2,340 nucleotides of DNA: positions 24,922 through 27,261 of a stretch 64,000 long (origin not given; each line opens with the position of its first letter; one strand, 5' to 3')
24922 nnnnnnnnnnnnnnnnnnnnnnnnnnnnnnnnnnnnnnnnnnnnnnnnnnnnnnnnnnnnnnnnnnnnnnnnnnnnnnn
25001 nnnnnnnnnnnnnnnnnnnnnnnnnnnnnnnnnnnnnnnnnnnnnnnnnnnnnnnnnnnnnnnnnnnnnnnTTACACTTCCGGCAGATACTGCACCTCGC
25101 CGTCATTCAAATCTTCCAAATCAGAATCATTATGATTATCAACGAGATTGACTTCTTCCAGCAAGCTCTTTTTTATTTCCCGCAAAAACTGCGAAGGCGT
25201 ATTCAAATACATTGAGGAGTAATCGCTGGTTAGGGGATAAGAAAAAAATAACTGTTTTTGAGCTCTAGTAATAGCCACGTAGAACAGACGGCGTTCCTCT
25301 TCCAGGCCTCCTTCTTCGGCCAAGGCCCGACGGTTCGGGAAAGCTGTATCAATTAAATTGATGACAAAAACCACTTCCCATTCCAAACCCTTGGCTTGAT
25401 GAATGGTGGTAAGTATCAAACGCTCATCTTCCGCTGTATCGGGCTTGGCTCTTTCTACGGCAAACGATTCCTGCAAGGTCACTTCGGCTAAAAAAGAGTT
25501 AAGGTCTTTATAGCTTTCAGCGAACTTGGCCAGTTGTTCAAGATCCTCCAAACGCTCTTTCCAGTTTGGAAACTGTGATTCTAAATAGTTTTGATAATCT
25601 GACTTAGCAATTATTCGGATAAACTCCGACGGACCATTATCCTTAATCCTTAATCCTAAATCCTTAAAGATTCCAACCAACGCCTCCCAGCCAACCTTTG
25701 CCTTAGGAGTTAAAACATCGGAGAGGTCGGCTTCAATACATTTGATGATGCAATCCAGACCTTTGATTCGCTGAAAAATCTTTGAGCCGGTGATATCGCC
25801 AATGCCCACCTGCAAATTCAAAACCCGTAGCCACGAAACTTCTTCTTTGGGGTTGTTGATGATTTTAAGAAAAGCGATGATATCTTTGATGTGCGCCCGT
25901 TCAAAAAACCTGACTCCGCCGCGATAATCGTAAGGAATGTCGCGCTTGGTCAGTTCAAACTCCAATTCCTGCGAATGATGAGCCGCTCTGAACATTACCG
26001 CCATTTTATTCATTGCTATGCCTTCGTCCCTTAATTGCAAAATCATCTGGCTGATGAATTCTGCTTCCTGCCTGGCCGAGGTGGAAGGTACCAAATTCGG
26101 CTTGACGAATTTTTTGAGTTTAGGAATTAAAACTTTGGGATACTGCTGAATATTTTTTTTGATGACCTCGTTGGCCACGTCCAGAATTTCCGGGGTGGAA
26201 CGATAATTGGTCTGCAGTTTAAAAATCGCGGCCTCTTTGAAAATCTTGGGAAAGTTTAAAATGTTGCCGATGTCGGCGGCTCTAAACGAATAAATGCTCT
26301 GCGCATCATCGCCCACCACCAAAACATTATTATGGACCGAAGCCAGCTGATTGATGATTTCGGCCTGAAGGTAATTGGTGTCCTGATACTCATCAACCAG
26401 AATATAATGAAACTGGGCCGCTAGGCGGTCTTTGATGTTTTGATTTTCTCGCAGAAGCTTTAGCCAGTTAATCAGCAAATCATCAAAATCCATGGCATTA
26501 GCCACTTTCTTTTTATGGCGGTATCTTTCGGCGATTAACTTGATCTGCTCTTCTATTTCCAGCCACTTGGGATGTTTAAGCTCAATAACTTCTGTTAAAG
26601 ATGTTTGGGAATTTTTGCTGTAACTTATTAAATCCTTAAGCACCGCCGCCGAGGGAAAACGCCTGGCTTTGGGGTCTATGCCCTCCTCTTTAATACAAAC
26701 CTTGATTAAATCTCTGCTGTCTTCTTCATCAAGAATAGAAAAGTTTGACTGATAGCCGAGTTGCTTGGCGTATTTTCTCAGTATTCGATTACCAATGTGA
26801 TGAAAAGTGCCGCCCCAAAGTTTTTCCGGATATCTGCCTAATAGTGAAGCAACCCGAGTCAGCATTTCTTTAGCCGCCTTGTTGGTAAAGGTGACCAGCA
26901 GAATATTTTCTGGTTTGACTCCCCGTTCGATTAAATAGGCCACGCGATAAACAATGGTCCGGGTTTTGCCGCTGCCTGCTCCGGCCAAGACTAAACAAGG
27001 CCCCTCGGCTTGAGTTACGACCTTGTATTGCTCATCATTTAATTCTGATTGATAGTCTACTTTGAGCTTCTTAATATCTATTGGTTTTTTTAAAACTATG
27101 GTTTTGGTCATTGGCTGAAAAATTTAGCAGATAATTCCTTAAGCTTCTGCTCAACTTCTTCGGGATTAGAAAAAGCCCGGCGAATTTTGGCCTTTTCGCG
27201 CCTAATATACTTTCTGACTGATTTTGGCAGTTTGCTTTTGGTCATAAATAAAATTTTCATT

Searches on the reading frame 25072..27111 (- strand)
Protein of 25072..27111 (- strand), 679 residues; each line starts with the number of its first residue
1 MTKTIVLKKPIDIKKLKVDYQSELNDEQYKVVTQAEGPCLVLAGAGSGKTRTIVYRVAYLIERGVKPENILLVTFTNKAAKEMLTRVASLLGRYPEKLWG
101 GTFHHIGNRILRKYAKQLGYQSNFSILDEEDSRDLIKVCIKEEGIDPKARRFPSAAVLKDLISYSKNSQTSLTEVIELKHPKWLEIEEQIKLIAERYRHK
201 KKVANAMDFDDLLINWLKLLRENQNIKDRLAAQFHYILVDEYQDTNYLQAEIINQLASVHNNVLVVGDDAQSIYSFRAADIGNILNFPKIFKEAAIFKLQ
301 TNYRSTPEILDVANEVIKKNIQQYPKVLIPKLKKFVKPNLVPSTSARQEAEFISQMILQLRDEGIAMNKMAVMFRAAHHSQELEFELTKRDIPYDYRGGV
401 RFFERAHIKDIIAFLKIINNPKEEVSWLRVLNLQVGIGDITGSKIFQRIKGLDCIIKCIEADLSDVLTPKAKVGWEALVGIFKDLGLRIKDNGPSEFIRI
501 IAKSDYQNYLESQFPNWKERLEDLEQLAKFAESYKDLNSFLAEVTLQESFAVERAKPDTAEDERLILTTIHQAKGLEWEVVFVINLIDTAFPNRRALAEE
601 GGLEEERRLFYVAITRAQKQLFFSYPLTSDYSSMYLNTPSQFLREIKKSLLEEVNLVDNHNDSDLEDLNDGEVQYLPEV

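Call 11: search_protein_families(library=pfam, proteins=[window:25072-27111:-])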
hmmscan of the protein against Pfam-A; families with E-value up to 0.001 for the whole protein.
window:25072-27111:- (679 aa): 9 families
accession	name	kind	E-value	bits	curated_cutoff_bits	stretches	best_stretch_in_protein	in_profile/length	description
PF00580.27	UvrD-helicase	-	4e-84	283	23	1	24-291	1-270/271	UvrD/REP helicase N-terminal domain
PF13361.12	UvrD_C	-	2.8e-60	205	25.6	2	298-447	2-152/350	UvrD-like helicase C-terminal domain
PF13245.12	AAA_19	-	2.1e-23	83.4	25.1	1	34-277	9-134/134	AAA domain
PF13538.12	UvrD_C_2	-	7.8e-12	45.3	27.4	1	567-622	4-50/52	UvrD-like helicase C-terminal domain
PF01443.25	Viral_helicase1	-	1e-09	39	21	0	552-623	164-226/228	Viral superfamily 1 RNA helicase core domain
PF13604.12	AAA_30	-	4e-07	30.4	27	0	24-85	2-64/191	AAA domain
PF13087.12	AAA_12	-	1.1e-05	25.6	27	0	560-622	134-189/195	AAA domain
PF13086.12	AAA_11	-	0.00018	21.9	27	1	25-112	3-88/257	AAA domain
PF04851.21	ResIII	-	0.00066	20.1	22.5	0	19-103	6-92/164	Type III restriction enzyme, res subunit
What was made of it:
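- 25072..27111 (-): Flanking gene: PcrA/UvrD-type helicase (679 aa), convergent with the unit. Call 11: PF00580 and PF13361.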

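Call 12: find_related_loci(query=window:25072-27111:-, collection=genome_contigs, flank=4000)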
Query window:25072-27111:- (679 aa) in genome_contigs; peptide patterns used: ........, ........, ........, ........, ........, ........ (x = any residue, [..] = any of these).
600 stretches matched a pattern (row limit reached: there are more); 596 encode a relative of the query (tblastn E <= 1e-3); the best 80 are kept; 80 distinct loci.
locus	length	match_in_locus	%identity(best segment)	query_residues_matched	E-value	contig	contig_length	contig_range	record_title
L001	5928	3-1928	54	17-656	0e+0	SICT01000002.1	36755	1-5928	MAG: Candidatus Uhrbacteria bacterium isolate Baikal-deep-G212 BACOMB-C4889, whole genome shotgun sequence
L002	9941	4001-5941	54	3-656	0e+0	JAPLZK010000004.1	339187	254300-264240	MAG: Candidatus Uhrbacteria bacterium isolate LacPavin_0818_WC45_MAG_46_11 LacPavin_0818_WC45_scaffold_32488, whole geno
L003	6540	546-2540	54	3-662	0e+0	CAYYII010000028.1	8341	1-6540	MAG TPA_asm: uncultured Gammaproteobacteria bacterium isolate SRP219642_co6_407 genome assembly, contig: NODE_8613_lengt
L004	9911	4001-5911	53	18-664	0e+0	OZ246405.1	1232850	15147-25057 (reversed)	MAG: uncultured Gammaproteobacteria bacterium isolate ERP019367_co1_70 genome assembly, chromosome: 1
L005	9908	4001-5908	52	18-656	0e+0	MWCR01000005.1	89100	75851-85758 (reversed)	MAG: Parcubacteria group bacterium ADurb.Bin192 BWY14_contig000005, whole genome shotgun sequence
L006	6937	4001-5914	50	17-653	0e+0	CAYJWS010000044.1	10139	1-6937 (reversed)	MAG TPA_asm: uncultured Gammaproteobacteria bacterium isolate ERP125453_co1_494 genome assembly, contig: NODE_7756_lengt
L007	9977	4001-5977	48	5-660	0e+0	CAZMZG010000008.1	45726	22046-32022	MAG TPA_asm: uncultured Atribacterota bacterium isolate binchicken_co19_558 genome assembly, contig: NODE_935_length_457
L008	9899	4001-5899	48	18-646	0e+0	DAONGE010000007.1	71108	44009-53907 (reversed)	MAG TPA_asm: Candidatus Omnitrophota bacterium isolate AMR_MDS_3825 NODE_269_length_71108_cov_7.334595, whole genome sho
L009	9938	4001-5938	50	1-656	0e+0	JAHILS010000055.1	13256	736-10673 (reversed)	MAG: Patescibacteria group bacterium isolate KR13_N2.mb.36 KR13_N2.mb.36_k141_291781, whole genome shotgun sequence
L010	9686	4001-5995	46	1-653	0e+0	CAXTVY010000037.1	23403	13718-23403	MAG TPA_asm: uncultured Chthoniobacterales bacterium isolate private_T1888_metawrap_bin.5 genome assembly, contig: priva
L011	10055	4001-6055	46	1-676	0e+0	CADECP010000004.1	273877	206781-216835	MAG: uncultured Acidobacteria bacterium isolate Acidobacteria sp. RBC074 genome assembly, contig: MAG074_4, whole genome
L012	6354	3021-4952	48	20-652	0e+0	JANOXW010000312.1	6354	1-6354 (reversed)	MAG: Acidobacteriota bacterium isolate VAR_35_metabat_115 VAR_35_k141_3932225, whole genome shotgun sequence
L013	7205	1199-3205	47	1-656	0e+0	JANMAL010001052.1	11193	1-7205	MAG: Blastocatellia bacterium isolate OTE_12_concoct_250 OTE_12_k141_2521445, whole genome shotgun sequence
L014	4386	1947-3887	46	18-652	0e+0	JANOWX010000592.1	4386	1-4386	MAG: Acidobacteriota bacterium isolate VAR_35_metabat_317 VAR_35_k141_2931641, whole genome shotgun sequence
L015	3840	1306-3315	46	20-656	0e+0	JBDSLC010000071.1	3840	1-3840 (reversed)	MAG: Pyrinomonadaceae bacterium isolate cluster1_bin.360 k127_14313889, whole genome shotgun sequence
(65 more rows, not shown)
